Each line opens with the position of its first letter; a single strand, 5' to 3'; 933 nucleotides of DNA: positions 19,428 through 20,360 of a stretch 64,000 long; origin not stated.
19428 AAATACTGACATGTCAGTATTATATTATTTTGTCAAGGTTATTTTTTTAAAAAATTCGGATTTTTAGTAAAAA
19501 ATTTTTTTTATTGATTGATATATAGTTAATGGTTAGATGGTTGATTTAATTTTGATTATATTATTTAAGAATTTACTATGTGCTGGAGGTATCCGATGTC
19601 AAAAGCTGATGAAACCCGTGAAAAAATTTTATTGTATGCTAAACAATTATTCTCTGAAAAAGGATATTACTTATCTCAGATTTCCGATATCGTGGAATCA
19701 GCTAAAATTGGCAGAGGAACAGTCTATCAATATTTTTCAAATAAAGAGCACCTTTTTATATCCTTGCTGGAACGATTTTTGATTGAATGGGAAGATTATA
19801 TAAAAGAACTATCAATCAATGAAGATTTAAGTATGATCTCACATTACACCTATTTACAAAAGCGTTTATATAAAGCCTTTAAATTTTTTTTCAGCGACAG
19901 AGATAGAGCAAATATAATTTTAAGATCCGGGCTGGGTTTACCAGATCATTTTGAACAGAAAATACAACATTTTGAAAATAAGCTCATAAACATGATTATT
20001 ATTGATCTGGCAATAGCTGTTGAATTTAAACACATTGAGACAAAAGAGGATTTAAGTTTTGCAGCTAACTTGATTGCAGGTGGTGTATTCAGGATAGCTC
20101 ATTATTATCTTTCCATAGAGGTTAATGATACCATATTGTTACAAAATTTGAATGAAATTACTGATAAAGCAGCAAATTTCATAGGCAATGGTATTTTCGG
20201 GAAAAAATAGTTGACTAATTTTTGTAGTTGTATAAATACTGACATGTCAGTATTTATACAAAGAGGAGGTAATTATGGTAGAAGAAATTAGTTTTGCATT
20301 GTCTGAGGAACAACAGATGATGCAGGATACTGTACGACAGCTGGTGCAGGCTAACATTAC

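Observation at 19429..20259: Matched perfect palindromes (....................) bracket a TetR gene: predicted operator pair for a two-operon beta-oxidation regulon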

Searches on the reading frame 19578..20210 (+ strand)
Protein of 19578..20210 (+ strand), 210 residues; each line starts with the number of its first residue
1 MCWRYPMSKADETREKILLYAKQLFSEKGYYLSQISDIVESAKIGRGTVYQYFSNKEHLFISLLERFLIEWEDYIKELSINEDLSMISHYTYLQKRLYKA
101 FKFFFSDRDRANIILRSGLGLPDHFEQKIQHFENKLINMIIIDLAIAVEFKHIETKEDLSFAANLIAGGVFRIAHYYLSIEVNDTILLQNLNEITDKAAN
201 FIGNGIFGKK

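Call 4: search_protein_families(library=pfam, proteins=[window:19578-20210:+])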
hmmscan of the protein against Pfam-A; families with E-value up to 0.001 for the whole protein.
window:19578-20210:+ (210 aa): 1 family
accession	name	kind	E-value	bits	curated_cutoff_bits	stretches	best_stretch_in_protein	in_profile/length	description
PF00440.29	TetR_N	-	1.5e-13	50.7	24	1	17-62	1-46/47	Bacterial regulatory proteins, tetR family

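Call 10: search_solved_structures(query=window:19596-20207:+, max_evalue=0.01, show_alignments=2)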
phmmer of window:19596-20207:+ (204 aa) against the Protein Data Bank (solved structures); distinct sequences matched with E-value up to 0.01: 114 (the best 60 are shown).
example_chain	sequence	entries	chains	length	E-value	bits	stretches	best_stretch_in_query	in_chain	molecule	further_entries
3lwj_A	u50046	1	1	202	8e-11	45.5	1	5-134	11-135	Putative TetR-family transcriptional regulator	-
4me9_A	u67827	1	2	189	2.3e-10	44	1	6-92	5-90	Transcriptional regulator, TetR family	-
3whb_A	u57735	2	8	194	1.8e-08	37.8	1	11-98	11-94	Fatty acid metabolism regulator protein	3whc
1vi0_A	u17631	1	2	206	2.2e-08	37.6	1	11-98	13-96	transcriptional regulator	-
5gpa_A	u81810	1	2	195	3e-08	37.1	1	9-76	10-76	Transcriptional regulator (TetR/AcrR family)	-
5gp9_A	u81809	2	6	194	3.1e-08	37.1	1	9-76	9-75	Transcriptional regulator (TetR/AcrR family)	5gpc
5daj_A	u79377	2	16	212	4.5e-08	36.5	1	4-73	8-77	NalD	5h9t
3mvp_A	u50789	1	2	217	7.1e-08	35.9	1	4-61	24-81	TetR/AcrR transcriptional regulator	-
2eh3_A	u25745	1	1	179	7.2e-08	35.9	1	7-138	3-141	Transcriptional regulator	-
2f07_A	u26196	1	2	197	9.7e-08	35.4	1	8-123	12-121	YvdT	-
2xdn_A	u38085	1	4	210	2.4e-07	34.1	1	3-101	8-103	HTH-TYPE TRANSCRIPTIONAL REGULATOR TTGR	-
2hyt_A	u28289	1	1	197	3.2e-07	33.7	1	3-74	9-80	TetR-family transcriptional regulator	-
1rkt_A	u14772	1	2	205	3.6e-07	33.6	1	5-64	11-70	protein yfiR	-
6srn_A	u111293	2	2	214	3.8e-07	33.5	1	4-76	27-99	TetR family transcriptional regulator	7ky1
3c07_A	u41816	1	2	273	3.8e-07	33.5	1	1-76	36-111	Putative tetR-family transcriptional regulator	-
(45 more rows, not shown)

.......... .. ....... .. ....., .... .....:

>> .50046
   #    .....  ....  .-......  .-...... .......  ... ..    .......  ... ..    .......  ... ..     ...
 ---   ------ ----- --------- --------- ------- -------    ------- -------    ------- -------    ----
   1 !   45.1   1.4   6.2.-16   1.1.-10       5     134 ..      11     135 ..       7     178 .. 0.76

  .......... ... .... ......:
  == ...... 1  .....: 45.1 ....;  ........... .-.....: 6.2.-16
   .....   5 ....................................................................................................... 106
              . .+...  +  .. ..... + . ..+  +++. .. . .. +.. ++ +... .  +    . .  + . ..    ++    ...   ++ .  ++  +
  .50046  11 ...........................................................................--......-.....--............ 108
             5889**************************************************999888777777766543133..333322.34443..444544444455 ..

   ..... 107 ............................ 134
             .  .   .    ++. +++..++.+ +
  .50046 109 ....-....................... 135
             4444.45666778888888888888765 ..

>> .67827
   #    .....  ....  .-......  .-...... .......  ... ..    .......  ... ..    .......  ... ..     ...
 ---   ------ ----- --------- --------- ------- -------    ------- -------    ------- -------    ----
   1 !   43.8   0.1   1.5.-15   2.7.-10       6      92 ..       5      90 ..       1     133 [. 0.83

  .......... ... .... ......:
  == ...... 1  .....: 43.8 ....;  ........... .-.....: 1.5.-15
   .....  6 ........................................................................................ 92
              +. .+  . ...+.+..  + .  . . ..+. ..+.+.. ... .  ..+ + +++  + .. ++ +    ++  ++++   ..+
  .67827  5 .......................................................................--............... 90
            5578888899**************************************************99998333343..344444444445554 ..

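Call 11: search_protein_families(library=ncbifam, proteins=[window:19596-20207:+], max_evalue=0.01)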
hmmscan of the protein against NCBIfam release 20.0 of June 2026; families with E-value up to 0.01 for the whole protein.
window:19596-20207:+ (204 aa): 19 families
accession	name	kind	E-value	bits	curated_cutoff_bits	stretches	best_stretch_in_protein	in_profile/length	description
NF053878.1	FATransRegFadRBac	equivalog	3.5e-11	43.2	200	1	9-103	6-96/190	fatty acid metabolism transcriptional regulator FadR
NF041196.1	ScbR_bind_reg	equivalog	4.4e-11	43.3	150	1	4-76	4-78/191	ScbR family autoregulator-binding transcription factor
NF051852.1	efflux_TF_MtrR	exception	5.7e-10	39.3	280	1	3-96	7-97/205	multidrug efflux system transcriptional repressor MtrR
NF007949.0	PRK10668.1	equivalog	4.1e-09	36.2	271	1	3-60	8-65/216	multidrug efflux transporter transcriptional repressor AcrR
NF037937.1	septum_RefZ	equivalog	5.3e-08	33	180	1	8-110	1-101/195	forespore capture DNA-binding protein RefZ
NF058643.1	TranRegCurRPseudo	equivalog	2.3e-07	30.7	300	1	3-70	4-71/193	TetR family transcriptional repressor CurR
NF051457.1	acryl_TF_AcuR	equivalog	2.6e-07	30.1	247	1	3-86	14-97/204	acrylate utilization transcriptional regulator AcuR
NF053731.1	TransRegFasRMycb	equivalog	3e-07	30.4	330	1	5-99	10-96/199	HTH-type transcriptional activator FasR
NF033703.1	transcr_KstR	equivalog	5e-07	29.5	280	1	5-77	6-78/185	cholesterol catabolism transcriptional regulator KstR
NF007430.0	PRK09975.1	equivalog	8.6e-07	28.3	274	1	3-59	8-64/220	acrEF/envCD operon transcriptional regulator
TIGR03968.1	mycofact_TetR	equivalog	9.6e-07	28.6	224.9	1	5-89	8-92/190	mycofactocin system transcriptional regulator MftR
NF053516.1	TranRepPrsAVib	equivalog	1.2e-06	28.5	300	1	1-80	1-84/208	TetR family transcriptional repressor PsrA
NF050111.1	TransRegSACE7040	equivalog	9.1e-06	25.7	250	1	7-58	2-53/186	SACE_7040 family transcriptional regulator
TIGR03613.1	RutR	equivalog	1.2e-05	25.2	368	1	6-76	8-78/202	pyrimidine utilization regulatory protein R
NF000040.3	Tn10_TetC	equivalog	1.7e-05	25.1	425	1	10-70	17-77/197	tetracyline resistance-associated transcriptional repressor TetC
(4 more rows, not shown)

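Call 12: find_homologous_proteins(query=window:19596-20207:+)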
Query window:19596-20207:+ (204 aa): 28 proteins with E <= 0.001 among 147 candidates.
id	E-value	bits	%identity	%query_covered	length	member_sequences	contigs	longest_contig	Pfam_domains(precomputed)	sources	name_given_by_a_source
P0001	2.5e-124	430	99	100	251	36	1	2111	PF00440.30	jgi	-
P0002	2.7e-116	404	94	100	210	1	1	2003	PF00440.30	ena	-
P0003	1.9e-109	382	85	100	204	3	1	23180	PF00440.30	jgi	-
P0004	3.5e-97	342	77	100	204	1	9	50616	PF00440.30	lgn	-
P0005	1.0e-96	340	76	100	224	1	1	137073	PF00440.30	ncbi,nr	ncbi:MAG: TetR/AcrR family transcriptional regulator [Spirochaetes bacterium]|nr:TetR/AcrR family tr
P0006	1.2e-93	330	75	100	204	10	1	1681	PF00440.30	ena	-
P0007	1.5e-93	330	73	100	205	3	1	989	PF00440.30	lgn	-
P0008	1.7e-93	330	75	100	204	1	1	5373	PF00440.30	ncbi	ncbi:MAG: hypothetical protein Kow00102_13600 [Spirochaetota bacterium]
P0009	1.3e-92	327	74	100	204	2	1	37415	PF00440.30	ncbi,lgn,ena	-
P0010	4.3e-92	325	73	99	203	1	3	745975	PF00440.30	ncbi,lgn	-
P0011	1.1e-91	324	74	100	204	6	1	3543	PF00440.30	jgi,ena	-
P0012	4.1e-87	309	72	100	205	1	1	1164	PF00440.30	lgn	-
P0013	6.3e-86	305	70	99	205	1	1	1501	PF00440.30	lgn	-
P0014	1.6e-42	164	43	100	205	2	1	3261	PF00440.30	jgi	-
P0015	2.6e-41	160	44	99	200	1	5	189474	PF00440.30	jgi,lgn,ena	-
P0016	5.6e-41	159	42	99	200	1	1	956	PF00440.30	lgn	-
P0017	1.2e-40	158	44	99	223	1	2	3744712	PF00440.30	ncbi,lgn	-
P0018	1.4e-40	157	44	99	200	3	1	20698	PF00440.30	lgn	-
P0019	4.1e-40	156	45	99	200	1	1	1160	PF00440.30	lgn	-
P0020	8.3e-40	155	43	99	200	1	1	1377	PF00440.30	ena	-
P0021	2.2e-37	147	44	86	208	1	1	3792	PF00440.30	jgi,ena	-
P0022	2.3e-35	140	40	98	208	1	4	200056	PF00440.30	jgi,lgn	jgi:TetR/AcrR family fatty acid metabolism transcriptional regulator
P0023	6.7e-33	132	39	98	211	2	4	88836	PF00440.30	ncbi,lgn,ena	-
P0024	1.6e-5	43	44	34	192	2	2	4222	PF00440.30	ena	-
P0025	2.6e-5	42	49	25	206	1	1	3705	PF00440.30,PF17932.7,PF17938.7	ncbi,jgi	jgi:AcrR family transcriptional regulator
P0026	4.8e-5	41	47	25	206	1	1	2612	PF00440.30,PF17932.7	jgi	-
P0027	4.8e-5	41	47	25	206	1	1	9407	PF00440.30,PF17932.7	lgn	-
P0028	5.2e-5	41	47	25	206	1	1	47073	PF00440.30,PF17932.7,PF17938.7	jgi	jgi:AcrR family transcriptional regulator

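Call 13: find_encoding_contigs(protein=P0003, flank=10000, max_places=2)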
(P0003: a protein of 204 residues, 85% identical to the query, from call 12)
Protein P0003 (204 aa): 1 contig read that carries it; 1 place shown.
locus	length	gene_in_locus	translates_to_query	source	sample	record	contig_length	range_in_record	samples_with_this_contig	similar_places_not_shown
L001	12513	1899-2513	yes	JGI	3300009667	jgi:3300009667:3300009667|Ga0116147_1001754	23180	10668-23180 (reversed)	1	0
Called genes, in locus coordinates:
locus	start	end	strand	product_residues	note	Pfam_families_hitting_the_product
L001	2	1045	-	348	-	?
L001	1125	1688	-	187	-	PF02036:SCP2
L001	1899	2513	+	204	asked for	PF00440:TetR_N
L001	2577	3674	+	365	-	PF02771:Acyl-CoA_dh_N, PF02770:Acyl-CoA_dh_M, PF00441:Acyl-CoA_dh_1, PF08028:Acyl-CoA_dh_2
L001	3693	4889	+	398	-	PF02770:Acyl-CoA_dh_M, PF00441:Acyl-CoA_dh_1, PF08028:Acyl-CoA_dh_2 (weak)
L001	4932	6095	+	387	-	PF01210:NAD_Gly3P_dh_N, PF02737:3HCDH_N, PF03446:NAD_binding_2 (weak), PF03721:UDPG_MGDP_dh_N (weak), PF00725:3HCDH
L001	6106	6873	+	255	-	PF00378:ECH_1, PF16113:ECH_2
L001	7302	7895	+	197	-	PF00440:TetR_N, PF17932:TetR_C_24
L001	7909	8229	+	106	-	PF03692:CxxCxxCC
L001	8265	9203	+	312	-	PF01694:Rhomboid, PF08551:DUF1751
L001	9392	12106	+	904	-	PF01326:PPDK_N, PF00391:PEP-utilizers, PF02896:PEP-utilizers_C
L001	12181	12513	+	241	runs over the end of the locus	PF12895:ANAPC3 (faint), PF13371:TPR_9 (faint), PF13414:TPR_11 (faint), PF13428:TPR_14 (faint), PF21033:RMD1-3 (weak), PF12569:NatA_aux_su (weak), PF13432:TPR_16 (weak), PF13424:TPR_12 (weak), +8 more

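Call 14: find_encoding_contigs(protein=P0004, flank=10000, max_places=2)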
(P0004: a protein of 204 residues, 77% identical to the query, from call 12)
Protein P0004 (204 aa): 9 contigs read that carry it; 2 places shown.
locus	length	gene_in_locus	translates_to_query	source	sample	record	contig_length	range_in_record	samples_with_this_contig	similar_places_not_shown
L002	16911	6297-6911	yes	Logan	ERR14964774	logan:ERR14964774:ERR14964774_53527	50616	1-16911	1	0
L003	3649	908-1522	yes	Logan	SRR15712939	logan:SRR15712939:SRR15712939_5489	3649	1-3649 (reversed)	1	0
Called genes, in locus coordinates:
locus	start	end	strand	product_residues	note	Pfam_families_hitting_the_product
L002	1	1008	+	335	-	?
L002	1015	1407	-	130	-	-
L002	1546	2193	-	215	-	PF01852:START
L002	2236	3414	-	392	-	PF00108:Thiolase_N, PF02803:Thiolase_C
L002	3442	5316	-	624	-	PF00501:AMP-binding, PF13193:AMP-binding_C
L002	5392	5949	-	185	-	PF02036:SCP2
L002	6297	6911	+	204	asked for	PF00440:TetR_N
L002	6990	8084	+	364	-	PF02771:Acyl-CoA_dh_N, PF02770:Acyl-CoA_dh_M, PF00441:Acyl-CoA_dh_1, PF08028:Acyl-CoA_dh_2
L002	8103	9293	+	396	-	PF02770:Acyl-CoA_dh_M, PF00441:Acyl-CoA_dh_1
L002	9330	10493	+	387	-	PF01210:NAD_Gly3P_dh_N, PF02737:3HCDH_N, PF03446:NAD_binding_2 (weak), PF03721:UDPG_MGDP_dh_N (weak), PF00725:3HCDH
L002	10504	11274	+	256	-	PF00378:ECH_1, PF16113:ECH_2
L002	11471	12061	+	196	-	PF00440:TetR_N, PF17932:TetR_C_24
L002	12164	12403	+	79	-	-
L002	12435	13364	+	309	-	PF01694:Rhomboid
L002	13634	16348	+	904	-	PF01326:PPDK_N, PF00391:PEP-utilizers, PF02896:PEP-utilizers_C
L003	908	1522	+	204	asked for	PF00440:TetR_N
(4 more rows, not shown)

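Call 15: find_encoding_contigs(protein=P0005, flank=10000, max_places=2)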
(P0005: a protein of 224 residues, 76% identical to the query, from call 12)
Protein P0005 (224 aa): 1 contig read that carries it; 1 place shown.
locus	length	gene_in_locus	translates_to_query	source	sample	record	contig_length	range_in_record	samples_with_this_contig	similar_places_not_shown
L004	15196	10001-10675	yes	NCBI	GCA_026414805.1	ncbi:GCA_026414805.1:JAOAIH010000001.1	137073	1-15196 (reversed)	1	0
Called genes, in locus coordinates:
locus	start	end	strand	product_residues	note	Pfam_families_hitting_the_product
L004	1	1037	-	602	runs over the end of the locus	PF00501:AMP-binding, PF23562:AMP-binding_C_3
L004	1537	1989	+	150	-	PF00359:PTS_EIIA_2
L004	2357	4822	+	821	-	PF00133:tRNA-synt_1, PF01921:tRNA-synt_1f (faint), PF01406:tRNA-synt_1e (faint), PF09334:tRNA-synt_1g, PF13603:tRNA-synt_1_2, PF00133:tRNA-synt_1, PF09334:tRNA-synt_1g, PF08264:Anticodon_1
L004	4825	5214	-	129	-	-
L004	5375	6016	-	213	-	PF01852:START (weak)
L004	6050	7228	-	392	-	PF00108:Thiolase_N, PF02803:Thiolase_C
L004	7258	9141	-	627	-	PF00501:AMP-binding, PF13193:AMP-binding_C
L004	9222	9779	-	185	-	PF02036:SCP2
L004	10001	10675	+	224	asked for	PF00440:TetR_N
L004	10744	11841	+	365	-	PF02771:Acyl-CoA_dh_N, PF02770:Acyl-CoA_dh_M, PF00441:Acyl-CoA_dh_1, PF08028:Acyl-CoA_dh_2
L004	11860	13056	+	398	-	PF02770:Acyl-CoA_dh_M, PF00441:Acyl-CoA_dh_1, PF08028:Acyl-CoA_dh_2 (weak)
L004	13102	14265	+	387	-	PF01210:NAD_Gly3P_dh_N, PF02737:3HCDH_N, PF03446:NAD_binding_2 (weak), PF03721:UDPG_MGDP_dh_N (weak), PF00725:3HCDH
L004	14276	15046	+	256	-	PF00378:ECH_1, PF16113:ECH_2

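Call 16: find_encoding_contigs(protein=P0010, flank=10000, max_places=2)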
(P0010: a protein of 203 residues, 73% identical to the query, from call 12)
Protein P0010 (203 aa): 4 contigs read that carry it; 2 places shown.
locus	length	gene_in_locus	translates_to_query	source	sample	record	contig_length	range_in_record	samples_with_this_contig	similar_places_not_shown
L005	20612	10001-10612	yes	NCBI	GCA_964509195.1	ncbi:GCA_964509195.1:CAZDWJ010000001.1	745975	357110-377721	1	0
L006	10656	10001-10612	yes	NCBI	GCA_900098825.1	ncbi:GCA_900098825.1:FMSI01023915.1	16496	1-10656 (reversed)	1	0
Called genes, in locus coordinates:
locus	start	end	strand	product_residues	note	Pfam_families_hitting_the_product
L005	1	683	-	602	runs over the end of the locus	PF00501:AMP-binding, PF23562:AMP-binding_C_3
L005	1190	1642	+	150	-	PF00359:PTS_EIIA_2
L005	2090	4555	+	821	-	PF00133:tRNA-synt_1, PF01406:tRNA-synt_1e (faint), PF01921:tRNA-synt_1f (faint), PF09334:tRNA-synt_1g, PF13603:tRNA-synt_1_2, PF00133:tRNA-synt_1, PF09334:tRNA-synt_1g, PF08264:Anticodon_1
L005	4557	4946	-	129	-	-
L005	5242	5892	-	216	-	PF01852:START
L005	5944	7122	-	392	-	PF00108:Thiolase_N, PF02803:Thiolase_C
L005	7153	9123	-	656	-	PF00501:AMP-binding, PF13193:AMP-binding_C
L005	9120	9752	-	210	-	PF02036:SCP2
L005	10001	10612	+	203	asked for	PF00440:TetR_N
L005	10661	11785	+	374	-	PF02771:Acyl-CoA_dh_N, PF02770:Acyl-CoA_dh_M, PF00441:Acyl-CoA_dh_1, PF08028:Acyl-CoA_dh_2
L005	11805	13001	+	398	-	PF02770:Acyl-CoA_dh_M, PF00441:Acyl-CoA_dh_1, PF08028:Acyl-CoA_dh_2 (weak)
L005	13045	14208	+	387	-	PF01210:NAD_Gly3P_dh_N, PF02737:3HCDH_N, PF03446:NAD_binding_2 (weak), PF03721:UDPG_MGDP_dh_N (weak), PF00725:3HCDH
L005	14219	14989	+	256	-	PF00378:ECH_1, PF16113:ECH_2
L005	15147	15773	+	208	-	PF00440:TetR_N, PF08359:TetR_C_4 (weak), PF17932:TetR_C_24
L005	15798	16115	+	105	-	PF03692:CxxCxxCC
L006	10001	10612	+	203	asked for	PF00440:TetR_N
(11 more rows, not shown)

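Call 20: find_encoding_contigs(protein=P0017, flank=10000, max_places=1)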
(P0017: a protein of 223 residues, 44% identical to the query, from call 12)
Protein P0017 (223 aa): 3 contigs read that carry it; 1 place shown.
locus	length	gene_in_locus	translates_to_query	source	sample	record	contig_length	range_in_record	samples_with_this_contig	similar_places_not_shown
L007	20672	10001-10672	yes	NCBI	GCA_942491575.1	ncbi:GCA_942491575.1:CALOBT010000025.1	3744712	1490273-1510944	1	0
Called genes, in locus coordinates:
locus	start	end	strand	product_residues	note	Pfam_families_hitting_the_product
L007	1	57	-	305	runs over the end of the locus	PF00072:Response_reg, PF00989:PAS, PF08448:PAS_4 (weak), PF13426:PAS_9, PF08447:PAS_3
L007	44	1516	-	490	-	PF02518:HATPase_c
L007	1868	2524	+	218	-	-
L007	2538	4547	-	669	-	PF13367:PrsW-protease, PF00027:cNMP_binding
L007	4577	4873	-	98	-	PF01740:STAS, PF13466:STAS_2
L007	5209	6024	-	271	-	PF01852:START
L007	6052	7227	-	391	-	PF00108:Thiolase_N, PF02803:Thiolase_C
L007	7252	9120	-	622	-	PF00501:AMP-binding, PF13193:AMP-binding_C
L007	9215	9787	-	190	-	PF02036:SCP2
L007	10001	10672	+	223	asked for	PF00440:TetR_N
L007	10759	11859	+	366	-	PF02771:Acyl-CoA_dh_N, PF02770:Acyl-CoA_dh_M, PF00441:Acyl-CoA_dh_1, PF08028:Acyl-CoA_dh_2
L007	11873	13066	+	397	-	PF02771:Acyl-CoA_dh_N (faint), PF02770:Acyl-CoA_dh_M, PF00441:Acyl-CoA_dh_1, PF08028:Acyl-CoA_dh_2 (weak)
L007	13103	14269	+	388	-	PF01210:NAD_Gly3P_dh_N (weak), PF02737:3HCDH_N, PF03446:NAD_binding_2 (weak), PF03807:F420_oxidored (weak), PF00725:3HCDH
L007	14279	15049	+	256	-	PF00378:ECH_1, PF16113:ECH_2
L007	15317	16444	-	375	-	PF01522:Polysacc_deac_1, PF10096:DUF2334 (weak)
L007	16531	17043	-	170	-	-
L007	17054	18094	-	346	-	PF03102:NeuB, PF08666:SAF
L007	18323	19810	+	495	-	PF00370:FGGY_N, PF02782:FGGY_C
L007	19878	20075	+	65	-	-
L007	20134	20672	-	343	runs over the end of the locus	PF01063:Aminotran_4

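Call 21: find_encoding_contigs(protein=P0015, flank=10000, max_places=1)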
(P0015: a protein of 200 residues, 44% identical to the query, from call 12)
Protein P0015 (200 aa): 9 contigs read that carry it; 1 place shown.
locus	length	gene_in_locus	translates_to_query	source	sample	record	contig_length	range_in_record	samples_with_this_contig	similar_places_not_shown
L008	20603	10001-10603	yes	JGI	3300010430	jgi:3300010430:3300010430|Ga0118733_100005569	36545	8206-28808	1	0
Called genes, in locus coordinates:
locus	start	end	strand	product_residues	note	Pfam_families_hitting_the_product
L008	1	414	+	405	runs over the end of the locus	PF04015:DUF362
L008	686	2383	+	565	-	PF01266:DAO (faint), PF03486:HI0933_like (faint), PF07992:Pyr_redox_2, PF13738:Pyr_redox_3 (weak), PF00070:Pyr_redox, PF02852:Pyr_redox_dim, PF00581:Rhodanese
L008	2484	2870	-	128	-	-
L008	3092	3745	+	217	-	-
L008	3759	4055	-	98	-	PF01740:STAS, PF13466:STAS_2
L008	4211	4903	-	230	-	PF01852:START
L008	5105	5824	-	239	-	PF01852:START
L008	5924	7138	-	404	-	PF00108:Thiolase_N, PF02803:Thiolase_C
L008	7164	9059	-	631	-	PF00501:AMP-binding, PF13193:AMP-binding_C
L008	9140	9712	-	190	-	PF02036:SCP2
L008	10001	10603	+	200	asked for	PF00440:TetR_N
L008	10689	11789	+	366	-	PF02771:Acyl-CoA_dh_N, PF02770:Acyl-CoA_dh_M, PF00441:Acyl-CoA_dh_1, PF08028:Acyl-CoA_dh_2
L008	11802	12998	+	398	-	PF02771:Acyl-CoA_dh_N (faint), PF02770:Acyl-CoA_dh_M, PF00441:Acyl-CoA_dh_1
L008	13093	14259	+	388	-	PF01210:NAD_Gly3P_dh_N (weak), PF02737:3HCDH_N, PF03446:NAD_binding_2 (weak), PF03807:F420_oxidored (weak), PF00725:3HCDH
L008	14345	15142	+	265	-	PF00378:ECH_1, PF16113:ECH_2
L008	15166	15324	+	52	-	-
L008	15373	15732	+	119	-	-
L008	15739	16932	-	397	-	PF01522:Polysacc_deac_1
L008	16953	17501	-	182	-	-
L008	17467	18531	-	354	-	PF03102:NeuB, PF08666:SAF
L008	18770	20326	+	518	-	PF00370:FGGY_N, PF02782:FGGY_C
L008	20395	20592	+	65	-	-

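Call 22: find_encoding_contigs(protein=P0022, flank=10000, max_places=1)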
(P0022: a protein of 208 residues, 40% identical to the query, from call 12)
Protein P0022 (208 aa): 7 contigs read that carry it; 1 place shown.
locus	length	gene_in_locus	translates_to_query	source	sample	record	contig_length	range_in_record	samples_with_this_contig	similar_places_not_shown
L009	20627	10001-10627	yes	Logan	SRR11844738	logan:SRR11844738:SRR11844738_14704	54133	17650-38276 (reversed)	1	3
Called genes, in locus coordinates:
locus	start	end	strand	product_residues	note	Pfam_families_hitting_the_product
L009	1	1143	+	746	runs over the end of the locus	PF07696:7TMR-DISMED2, PF07695:7TMR-DISM_7TM, PF00989:PAS, PF08448:PAS_4 (faint), PF13581:HATPase_c_2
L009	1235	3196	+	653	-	PF17804:TSP_NTD, PF00595:PDZ, PF03572:Peptidase_S41, PF11818:DUF3340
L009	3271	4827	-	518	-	-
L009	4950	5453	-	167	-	PF00254:FKBP_C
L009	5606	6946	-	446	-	PF00291:PALP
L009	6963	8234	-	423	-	PF03447:NAD_binding_3, PF00742:Homoserine_dh, PF01842:ACT, PF22629:ACT_AHAS_ss (faint)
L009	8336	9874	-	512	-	PF17651:Raco_middle, PF14574:RACo_C_ter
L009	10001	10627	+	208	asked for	PF00440:TetR_N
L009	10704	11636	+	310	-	PF01551:Peptidase_M23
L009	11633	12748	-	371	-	PF04551:GcpE, PF26540:GcpE_C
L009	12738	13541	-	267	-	-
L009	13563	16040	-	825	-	PF07696:7TMR-DISMED2, PF07695:7TMR-DISM_7TM, PF00515:TPR_1 (faint), PF07228:SpoIIE, PF13181:TPR_8 (faint), PF13414:TPR_11 (faint), PF14559:TPR_19 (weak), PF13432:TPR_16 (weak), +7 more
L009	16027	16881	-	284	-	-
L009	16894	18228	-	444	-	-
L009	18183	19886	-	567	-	PF00211:Guanylate_cyc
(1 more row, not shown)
